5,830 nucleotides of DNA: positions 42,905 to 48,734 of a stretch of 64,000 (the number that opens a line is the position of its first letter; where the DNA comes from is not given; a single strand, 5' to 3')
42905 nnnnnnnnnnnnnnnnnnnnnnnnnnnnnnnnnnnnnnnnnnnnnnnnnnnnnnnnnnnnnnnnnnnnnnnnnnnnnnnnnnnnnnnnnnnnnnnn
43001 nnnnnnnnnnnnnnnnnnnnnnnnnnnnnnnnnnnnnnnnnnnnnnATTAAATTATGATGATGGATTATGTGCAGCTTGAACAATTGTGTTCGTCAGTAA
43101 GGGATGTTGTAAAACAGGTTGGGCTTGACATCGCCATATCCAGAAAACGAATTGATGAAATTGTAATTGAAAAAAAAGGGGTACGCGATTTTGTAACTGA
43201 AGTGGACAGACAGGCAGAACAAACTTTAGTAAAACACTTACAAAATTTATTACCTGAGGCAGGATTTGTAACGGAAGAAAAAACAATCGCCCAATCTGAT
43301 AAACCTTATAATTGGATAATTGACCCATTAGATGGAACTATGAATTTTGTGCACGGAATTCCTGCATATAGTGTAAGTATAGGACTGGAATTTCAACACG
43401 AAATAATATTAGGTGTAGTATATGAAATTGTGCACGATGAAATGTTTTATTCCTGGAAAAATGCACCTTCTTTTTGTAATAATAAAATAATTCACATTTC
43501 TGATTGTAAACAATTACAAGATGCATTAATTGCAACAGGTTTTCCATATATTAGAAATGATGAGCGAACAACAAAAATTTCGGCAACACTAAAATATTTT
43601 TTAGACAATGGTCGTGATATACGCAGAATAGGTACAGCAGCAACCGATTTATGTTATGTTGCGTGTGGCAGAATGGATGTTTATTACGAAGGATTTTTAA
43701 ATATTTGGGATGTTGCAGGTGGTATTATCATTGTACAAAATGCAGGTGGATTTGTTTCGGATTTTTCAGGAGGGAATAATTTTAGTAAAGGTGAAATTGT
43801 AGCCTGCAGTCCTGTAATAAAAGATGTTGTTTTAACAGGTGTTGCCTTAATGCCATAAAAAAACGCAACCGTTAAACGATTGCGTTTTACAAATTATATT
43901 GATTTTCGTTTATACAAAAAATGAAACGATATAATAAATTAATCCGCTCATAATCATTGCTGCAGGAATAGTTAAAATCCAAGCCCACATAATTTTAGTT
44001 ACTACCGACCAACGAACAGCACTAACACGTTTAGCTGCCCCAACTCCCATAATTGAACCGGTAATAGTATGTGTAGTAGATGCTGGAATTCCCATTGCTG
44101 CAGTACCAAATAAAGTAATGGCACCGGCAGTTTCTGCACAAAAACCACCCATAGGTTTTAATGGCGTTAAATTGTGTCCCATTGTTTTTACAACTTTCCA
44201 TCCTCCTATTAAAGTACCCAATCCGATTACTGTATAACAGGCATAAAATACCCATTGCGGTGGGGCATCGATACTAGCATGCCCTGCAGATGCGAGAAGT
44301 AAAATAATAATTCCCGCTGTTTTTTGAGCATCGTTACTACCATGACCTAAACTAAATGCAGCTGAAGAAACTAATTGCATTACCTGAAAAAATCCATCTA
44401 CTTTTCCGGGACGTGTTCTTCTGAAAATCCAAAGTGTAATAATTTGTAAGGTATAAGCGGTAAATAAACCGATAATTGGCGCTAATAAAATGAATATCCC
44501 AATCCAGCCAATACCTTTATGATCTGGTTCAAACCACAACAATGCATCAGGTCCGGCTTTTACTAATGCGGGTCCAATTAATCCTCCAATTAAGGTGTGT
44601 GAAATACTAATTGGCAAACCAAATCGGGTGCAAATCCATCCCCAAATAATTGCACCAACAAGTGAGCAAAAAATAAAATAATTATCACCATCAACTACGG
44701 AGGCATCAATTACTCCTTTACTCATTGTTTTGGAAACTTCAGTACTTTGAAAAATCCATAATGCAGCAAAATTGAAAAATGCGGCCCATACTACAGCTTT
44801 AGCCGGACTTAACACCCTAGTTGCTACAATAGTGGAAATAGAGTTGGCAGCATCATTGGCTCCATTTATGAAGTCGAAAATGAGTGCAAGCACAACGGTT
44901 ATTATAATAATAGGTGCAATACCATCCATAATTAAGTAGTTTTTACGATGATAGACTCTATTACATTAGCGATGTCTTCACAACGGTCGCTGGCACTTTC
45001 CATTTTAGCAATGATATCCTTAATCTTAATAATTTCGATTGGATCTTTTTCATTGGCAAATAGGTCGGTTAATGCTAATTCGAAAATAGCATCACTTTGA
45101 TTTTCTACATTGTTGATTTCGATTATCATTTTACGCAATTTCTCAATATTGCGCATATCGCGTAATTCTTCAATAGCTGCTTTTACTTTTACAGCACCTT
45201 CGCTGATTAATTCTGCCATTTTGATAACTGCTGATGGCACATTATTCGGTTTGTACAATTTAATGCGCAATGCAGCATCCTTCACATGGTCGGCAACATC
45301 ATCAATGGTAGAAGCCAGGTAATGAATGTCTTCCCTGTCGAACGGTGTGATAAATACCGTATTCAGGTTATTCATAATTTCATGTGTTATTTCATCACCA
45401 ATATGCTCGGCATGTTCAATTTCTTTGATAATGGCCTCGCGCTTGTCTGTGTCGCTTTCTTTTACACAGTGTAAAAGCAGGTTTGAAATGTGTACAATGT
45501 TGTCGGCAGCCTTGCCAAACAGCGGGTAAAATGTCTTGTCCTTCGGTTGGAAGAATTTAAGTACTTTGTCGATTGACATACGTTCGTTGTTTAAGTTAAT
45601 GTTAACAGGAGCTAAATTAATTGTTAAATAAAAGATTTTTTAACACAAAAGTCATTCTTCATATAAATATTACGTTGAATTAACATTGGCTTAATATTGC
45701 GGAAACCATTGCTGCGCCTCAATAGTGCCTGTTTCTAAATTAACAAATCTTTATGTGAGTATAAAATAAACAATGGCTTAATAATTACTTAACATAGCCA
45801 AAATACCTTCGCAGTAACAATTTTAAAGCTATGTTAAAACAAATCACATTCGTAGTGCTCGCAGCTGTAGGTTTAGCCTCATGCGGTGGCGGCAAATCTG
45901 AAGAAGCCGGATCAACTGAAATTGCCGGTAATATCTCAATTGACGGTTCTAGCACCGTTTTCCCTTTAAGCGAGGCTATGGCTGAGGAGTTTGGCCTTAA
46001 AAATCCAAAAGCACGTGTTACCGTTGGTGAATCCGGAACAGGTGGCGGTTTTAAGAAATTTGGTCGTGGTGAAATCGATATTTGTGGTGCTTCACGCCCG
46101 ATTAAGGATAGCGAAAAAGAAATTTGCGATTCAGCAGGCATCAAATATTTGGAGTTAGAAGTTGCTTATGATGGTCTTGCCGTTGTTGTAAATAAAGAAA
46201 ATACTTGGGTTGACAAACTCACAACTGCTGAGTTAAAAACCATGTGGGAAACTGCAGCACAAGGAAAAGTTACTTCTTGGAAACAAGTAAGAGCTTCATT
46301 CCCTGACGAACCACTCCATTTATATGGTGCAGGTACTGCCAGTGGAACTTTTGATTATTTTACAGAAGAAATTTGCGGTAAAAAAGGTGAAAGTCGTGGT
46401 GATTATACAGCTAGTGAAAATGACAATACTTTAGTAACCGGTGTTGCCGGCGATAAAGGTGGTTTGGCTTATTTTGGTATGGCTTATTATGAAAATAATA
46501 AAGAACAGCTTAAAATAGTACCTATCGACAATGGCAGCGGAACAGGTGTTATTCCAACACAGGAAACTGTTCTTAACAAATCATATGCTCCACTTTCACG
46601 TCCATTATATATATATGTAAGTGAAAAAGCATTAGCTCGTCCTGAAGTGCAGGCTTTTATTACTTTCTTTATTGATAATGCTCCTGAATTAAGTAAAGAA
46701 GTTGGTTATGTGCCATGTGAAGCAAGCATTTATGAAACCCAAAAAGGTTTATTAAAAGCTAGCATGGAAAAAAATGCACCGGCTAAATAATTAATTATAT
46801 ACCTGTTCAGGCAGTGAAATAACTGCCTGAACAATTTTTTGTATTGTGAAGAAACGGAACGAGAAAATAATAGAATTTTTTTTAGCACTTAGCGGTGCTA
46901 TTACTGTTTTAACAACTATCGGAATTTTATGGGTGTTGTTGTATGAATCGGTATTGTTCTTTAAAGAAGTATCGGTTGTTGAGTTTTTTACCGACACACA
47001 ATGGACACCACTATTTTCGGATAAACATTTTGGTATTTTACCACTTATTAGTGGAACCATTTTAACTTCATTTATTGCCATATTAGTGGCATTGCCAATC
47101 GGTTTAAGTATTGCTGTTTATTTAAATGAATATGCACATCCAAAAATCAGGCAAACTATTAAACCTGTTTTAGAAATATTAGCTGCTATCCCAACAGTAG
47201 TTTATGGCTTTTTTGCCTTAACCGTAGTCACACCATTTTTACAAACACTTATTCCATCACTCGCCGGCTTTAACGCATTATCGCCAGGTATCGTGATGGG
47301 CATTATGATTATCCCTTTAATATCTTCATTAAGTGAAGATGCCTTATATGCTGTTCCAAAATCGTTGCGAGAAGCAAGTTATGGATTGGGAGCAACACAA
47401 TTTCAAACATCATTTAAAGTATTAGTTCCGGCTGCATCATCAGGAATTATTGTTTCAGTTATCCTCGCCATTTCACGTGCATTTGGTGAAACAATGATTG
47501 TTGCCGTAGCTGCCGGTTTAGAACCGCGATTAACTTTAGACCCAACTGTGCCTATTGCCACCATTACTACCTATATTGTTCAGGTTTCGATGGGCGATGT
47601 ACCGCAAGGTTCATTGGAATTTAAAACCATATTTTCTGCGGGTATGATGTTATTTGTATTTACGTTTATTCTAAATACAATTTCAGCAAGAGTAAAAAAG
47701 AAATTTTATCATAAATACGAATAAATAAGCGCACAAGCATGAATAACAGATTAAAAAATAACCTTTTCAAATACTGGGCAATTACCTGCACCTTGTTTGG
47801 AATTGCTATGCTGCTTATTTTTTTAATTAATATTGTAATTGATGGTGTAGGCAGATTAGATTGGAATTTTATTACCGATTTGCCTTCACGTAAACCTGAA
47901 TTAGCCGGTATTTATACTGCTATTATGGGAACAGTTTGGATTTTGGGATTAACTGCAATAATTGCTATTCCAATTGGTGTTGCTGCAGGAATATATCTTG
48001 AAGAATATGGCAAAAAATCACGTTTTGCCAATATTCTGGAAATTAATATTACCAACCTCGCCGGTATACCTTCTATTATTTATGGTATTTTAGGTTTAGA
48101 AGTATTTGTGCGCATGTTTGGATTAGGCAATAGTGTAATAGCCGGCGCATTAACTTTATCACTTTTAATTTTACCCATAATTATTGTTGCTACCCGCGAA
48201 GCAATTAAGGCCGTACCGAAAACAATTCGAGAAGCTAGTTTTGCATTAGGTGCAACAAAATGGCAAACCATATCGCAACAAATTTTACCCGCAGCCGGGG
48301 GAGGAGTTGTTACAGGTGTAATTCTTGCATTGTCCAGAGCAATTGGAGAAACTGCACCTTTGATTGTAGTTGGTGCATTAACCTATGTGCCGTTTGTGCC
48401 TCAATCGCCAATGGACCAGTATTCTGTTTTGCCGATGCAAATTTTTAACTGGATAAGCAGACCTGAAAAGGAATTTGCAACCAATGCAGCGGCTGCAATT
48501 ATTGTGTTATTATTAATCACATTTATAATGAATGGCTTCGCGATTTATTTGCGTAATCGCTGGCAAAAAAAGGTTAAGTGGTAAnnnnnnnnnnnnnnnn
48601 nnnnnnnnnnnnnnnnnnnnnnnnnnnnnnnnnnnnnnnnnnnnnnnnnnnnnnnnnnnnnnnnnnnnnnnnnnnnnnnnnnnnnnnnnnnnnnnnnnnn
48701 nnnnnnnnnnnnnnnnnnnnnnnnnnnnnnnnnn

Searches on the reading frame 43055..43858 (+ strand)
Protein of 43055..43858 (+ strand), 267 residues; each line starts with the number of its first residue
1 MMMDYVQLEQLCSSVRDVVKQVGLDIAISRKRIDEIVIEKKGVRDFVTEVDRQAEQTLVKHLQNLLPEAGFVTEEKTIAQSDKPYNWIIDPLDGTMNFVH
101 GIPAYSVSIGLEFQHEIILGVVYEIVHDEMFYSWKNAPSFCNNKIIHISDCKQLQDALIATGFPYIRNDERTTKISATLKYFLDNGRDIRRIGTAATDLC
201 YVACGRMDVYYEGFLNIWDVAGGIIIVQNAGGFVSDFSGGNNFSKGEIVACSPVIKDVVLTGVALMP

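Call 9: search_protein_families(library=pfam, proteins=[window:43055-43858:+])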
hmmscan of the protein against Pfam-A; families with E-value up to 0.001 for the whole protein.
window:43055-43858:+ (267 aa): 1 family
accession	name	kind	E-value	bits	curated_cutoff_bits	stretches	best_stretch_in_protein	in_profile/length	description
PF00459.30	Inositol_P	-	1.1e-60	205.9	27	1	17-252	11-254/271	Inositol monophosphatase family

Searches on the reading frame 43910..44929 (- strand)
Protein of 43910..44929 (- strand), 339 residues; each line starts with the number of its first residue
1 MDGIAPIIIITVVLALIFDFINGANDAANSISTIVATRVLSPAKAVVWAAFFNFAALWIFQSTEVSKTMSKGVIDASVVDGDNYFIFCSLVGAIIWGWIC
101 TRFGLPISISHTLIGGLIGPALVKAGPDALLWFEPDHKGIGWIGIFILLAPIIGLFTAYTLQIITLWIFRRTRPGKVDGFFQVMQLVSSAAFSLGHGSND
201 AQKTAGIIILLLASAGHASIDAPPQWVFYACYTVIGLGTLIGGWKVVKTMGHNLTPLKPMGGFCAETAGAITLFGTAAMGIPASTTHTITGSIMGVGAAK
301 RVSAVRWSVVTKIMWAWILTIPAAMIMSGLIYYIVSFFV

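Call 10: search_protein_families(library=pfam, proteins=[window:43910-44929:-])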
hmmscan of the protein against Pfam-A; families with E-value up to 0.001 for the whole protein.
window:43910-44929:- (339 aa): 1 family
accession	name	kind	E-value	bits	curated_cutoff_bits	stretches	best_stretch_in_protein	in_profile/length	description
PF01384.25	PHO4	-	2.7e-88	296.7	33.7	1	22-328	1-350/350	Phosphate transporter family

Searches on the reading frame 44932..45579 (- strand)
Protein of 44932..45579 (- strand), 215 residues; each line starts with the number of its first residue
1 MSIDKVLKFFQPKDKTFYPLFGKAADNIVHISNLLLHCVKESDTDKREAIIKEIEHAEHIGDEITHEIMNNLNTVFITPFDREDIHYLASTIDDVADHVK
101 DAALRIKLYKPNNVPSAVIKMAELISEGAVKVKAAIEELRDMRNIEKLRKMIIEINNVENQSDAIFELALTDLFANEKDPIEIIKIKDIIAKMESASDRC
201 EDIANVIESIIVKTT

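Call 10: search_protein_families(library=pfam, proteins=[window:44932-45579:-])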
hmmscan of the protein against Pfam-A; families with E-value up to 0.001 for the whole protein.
window:44932-45579:- (215 aa): 1 family
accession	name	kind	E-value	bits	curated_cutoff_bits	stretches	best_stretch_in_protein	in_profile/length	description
PF01865.21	PhoU_div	-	1.1e-30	107.1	24.4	1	11-213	7-214/214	Protein of unknown function DUF47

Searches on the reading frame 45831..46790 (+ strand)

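Call 10: search_protein_families(library=pfam, proteins=[window:45831-46790:+])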
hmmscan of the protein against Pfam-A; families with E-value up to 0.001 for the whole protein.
window:45831-46790:+ (319 aa): 2 families
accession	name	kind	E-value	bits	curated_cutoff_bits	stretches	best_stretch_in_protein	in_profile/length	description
PF12849.12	PBP_like_2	-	2.1e-43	149.4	27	1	26-282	3-265/267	PBP superfamily domain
PF12727.12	PBP_like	-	5.8e-14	52.1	27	1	51-279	1-191/193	PBP superfamily domain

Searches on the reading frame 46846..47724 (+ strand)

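Call 10: search_protein_families(library=pfam, proteins=[window:46846-47724:+])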
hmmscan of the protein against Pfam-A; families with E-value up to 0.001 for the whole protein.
window:46846-47724:+ (292 aa): 1 family
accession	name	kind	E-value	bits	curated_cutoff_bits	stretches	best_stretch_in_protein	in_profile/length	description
PF00528.27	BPD_transp_1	-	3.3e-16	60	26.4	1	83-283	2-178/184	Binding-protein-dependent transport system inner membrane component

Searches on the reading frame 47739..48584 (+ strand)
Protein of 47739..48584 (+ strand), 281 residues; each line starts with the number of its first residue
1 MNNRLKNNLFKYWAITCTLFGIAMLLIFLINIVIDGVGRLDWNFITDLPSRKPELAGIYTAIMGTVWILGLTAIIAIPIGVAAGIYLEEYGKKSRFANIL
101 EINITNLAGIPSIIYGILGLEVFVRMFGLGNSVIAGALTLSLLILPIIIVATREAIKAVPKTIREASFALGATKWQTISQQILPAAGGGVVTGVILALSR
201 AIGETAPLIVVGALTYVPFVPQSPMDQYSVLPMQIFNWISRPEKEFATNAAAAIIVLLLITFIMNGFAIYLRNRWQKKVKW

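Call 10: search_protein_families(library=pfam, proteins=[window:47739-48584:+])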
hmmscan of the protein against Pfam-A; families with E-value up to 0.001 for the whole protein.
window:47739-48584:+ (281 aa): 1 family
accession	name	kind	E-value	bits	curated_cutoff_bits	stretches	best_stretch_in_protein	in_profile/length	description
PF00528.27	BPD_transp_1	-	4.1e-18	66.2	26.4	1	80-274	1-181/184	Binding-protein-dependent transport system inner membrane component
